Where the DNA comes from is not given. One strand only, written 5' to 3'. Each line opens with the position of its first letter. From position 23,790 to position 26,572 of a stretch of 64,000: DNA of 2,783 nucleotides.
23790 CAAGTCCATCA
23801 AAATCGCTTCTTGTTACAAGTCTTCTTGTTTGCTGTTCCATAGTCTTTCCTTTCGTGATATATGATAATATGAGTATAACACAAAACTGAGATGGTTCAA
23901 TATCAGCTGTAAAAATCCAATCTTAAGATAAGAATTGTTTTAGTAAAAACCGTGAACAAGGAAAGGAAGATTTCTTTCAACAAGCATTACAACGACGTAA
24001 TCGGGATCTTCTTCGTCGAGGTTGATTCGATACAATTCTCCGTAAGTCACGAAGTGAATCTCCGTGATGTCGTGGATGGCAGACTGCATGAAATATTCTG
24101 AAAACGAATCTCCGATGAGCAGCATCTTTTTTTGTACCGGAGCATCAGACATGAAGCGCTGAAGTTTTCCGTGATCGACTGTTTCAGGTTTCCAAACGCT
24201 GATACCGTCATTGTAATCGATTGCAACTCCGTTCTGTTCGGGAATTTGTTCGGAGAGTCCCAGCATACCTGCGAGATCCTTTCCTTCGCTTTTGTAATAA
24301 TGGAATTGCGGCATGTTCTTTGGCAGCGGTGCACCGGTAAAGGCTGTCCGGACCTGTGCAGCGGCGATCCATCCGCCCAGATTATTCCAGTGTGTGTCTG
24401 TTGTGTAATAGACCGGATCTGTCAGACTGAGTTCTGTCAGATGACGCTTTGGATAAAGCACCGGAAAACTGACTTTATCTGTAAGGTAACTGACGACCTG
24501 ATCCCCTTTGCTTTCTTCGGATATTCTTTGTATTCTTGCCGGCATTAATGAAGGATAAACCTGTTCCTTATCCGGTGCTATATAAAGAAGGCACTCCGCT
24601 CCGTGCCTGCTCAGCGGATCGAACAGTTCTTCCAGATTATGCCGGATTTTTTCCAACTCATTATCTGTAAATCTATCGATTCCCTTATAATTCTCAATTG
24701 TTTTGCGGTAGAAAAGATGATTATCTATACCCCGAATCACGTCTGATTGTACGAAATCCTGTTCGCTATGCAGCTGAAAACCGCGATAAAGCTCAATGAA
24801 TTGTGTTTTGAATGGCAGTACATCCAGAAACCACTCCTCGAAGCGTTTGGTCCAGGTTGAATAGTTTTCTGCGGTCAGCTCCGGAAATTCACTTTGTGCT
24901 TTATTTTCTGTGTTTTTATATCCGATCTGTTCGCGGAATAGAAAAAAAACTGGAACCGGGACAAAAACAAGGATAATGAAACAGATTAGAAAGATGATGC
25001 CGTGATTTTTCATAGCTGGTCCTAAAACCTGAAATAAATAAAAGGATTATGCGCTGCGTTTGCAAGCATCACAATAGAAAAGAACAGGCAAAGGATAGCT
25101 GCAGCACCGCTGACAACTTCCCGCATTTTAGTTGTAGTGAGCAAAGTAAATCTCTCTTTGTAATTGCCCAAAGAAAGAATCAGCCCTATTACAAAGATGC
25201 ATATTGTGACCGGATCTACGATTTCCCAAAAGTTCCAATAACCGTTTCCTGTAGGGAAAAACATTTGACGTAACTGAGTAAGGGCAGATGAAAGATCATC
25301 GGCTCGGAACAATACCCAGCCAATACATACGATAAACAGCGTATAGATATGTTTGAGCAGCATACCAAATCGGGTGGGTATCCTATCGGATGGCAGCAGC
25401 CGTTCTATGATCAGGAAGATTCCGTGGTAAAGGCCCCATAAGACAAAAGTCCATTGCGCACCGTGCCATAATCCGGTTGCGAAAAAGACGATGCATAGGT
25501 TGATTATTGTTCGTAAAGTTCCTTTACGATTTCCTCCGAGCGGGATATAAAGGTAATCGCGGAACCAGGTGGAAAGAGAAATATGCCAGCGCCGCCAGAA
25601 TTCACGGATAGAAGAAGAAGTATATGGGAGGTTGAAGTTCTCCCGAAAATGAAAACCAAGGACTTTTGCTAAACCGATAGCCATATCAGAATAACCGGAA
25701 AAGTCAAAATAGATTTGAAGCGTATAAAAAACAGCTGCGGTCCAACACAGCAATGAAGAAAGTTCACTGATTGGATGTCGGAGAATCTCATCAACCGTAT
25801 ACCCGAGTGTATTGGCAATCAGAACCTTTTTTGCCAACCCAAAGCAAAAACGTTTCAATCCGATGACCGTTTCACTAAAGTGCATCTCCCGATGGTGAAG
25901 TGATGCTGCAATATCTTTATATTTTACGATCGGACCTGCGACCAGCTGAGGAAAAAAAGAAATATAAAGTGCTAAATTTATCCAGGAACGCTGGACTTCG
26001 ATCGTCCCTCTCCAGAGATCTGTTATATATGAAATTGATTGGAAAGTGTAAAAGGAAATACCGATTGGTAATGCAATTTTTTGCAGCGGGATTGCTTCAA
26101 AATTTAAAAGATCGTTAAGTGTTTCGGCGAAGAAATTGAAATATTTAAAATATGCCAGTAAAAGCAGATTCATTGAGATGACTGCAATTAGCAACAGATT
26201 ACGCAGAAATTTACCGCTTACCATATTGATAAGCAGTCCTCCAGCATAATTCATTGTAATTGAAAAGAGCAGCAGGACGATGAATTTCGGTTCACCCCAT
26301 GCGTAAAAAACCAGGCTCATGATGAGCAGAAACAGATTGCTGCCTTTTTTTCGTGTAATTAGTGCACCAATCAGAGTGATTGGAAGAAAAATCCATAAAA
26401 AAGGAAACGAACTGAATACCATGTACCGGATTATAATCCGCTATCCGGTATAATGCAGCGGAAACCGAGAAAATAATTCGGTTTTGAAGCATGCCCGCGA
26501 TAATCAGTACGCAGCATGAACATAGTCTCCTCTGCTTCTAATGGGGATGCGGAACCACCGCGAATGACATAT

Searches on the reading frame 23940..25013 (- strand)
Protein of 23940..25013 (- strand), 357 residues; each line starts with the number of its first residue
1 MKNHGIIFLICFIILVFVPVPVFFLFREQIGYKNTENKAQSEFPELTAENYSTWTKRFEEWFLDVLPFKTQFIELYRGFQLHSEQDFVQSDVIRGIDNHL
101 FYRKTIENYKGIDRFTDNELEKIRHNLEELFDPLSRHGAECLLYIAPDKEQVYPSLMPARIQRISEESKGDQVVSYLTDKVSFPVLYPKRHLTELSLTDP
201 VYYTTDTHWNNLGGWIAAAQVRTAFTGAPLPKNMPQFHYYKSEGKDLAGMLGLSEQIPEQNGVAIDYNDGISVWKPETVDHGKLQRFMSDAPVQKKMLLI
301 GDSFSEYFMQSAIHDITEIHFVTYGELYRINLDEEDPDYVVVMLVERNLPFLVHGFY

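Call 47: search_protein_families(library=ncbifam, proteins=[window:23940-25013:-], max_evalue=0.001)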
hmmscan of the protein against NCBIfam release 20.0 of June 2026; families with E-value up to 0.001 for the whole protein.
window:23940-25013:- (357 aa): 0 families

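Call 48: search_protein_families(library=pfam, proteins=[window:23940-25013:-], max_evalue=0.001)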
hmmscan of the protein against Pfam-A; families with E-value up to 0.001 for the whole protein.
window:23940-25013:- (357 aa): 1 family
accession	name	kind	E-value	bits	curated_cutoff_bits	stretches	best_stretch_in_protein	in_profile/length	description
PF16822.11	ALGX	-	1.4e-14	54.9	26.5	1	92-306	1-213/268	SGNH hydrolase-like domain, acetyltransferase AlgX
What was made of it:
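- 23940..25013 (-): AlgX-type SGNH acetyltransferase-like protein, a conserved neighbour. call 48.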

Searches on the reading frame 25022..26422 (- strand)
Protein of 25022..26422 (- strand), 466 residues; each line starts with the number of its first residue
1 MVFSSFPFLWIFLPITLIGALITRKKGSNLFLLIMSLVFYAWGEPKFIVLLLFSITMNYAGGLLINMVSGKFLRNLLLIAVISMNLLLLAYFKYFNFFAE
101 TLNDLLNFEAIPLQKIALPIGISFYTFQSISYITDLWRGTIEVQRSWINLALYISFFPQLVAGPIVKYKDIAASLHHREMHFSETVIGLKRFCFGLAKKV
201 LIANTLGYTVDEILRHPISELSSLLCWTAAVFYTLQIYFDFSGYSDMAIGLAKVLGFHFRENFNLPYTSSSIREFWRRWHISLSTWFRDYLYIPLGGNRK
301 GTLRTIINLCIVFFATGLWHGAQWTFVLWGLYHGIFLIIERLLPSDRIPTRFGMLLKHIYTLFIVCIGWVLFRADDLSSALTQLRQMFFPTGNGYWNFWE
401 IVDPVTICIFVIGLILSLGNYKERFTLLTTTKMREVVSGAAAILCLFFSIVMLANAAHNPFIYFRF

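Call 46: find_encoding_contigs(protein=window:25022-26422:-, flank=5000, max_places=10)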
Protein window:25022-26422:- (466 aa): 2 contigs read that carry it; 1 place shown.
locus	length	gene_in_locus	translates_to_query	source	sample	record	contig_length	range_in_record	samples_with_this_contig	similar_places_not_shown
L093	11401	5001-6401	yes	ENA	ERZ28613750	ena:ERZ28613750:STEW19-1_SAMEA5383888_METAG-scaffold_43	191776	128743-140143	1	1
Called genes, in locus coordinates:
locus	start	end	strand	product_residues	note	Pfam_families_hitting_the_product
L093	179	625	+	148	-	PF04463:2-thiour_desulf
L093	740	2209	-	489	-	PF02324:Glyco_hydro_70 (weak), PF00128:Alpha-amylase, PF09154:Alpha-amy_C_pro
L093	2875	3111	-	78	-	-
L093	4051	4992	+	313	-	PF03781:FGE-sulfatase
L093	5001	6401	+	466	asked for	PF03062:MBOAT, PF13813:MBOAT_2 (weak)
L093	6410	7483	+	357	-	PF16822:ALGX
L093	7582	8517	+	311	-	-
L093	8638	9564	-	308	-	PF00389:2-Hacid_dh, PF02826:2-Hacid_dh_C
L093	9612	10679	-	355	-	PF00266:Aminotran_5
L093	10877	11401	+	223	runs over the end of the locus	PF00590:TP_methylase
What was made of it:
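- Tried and rejected: The last look-up, with the MBOAT protein (call 46), returned only the same scaffold.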

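Call 47: search_protein_families(library=ncbifam, proteins=[window:25022-26422:-], max_evalue=0.001)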
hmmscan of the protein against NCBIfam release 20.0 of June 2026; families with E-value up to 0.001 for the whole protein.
window:25022-26422:- (466 aa): 1 family
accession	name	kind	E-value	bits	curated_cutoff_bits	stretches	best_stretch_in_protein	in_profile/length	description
TIGR04091.1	LTA_dltB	equivalog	2.8e-47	161.8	375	1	12-372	11-376/380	D-alanyl-lipoteichoic acid biosynthesis protein DltB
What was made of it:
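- Closest known: Two-component glycan O-acyltransferase modules: MBOAT plus an SGNH partner. Different: The DltB equivalog score (162 bits) is far below its cutoff of 375 (call 47).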

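Call 48: search_protein_families(library=pfam, proteins=[window:25022-26422:-], max_evalue=0.001)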
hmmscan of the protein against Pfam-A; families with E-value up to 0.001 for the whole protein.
window:25022-26422:- (466 aa): 2 families
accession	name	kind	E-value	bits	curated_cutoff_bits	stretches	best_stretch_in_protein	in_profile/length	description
PF03062.24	MBOAT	-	1.6e-32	113.6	27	1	146-342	80-296/337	MBOAT, membrane-bound O-acyltransferase family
PF13813.11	MBOAT_2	-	3.1e-06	27.8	25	1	262-322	4-66/85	Membrane bound O-acyl transferase family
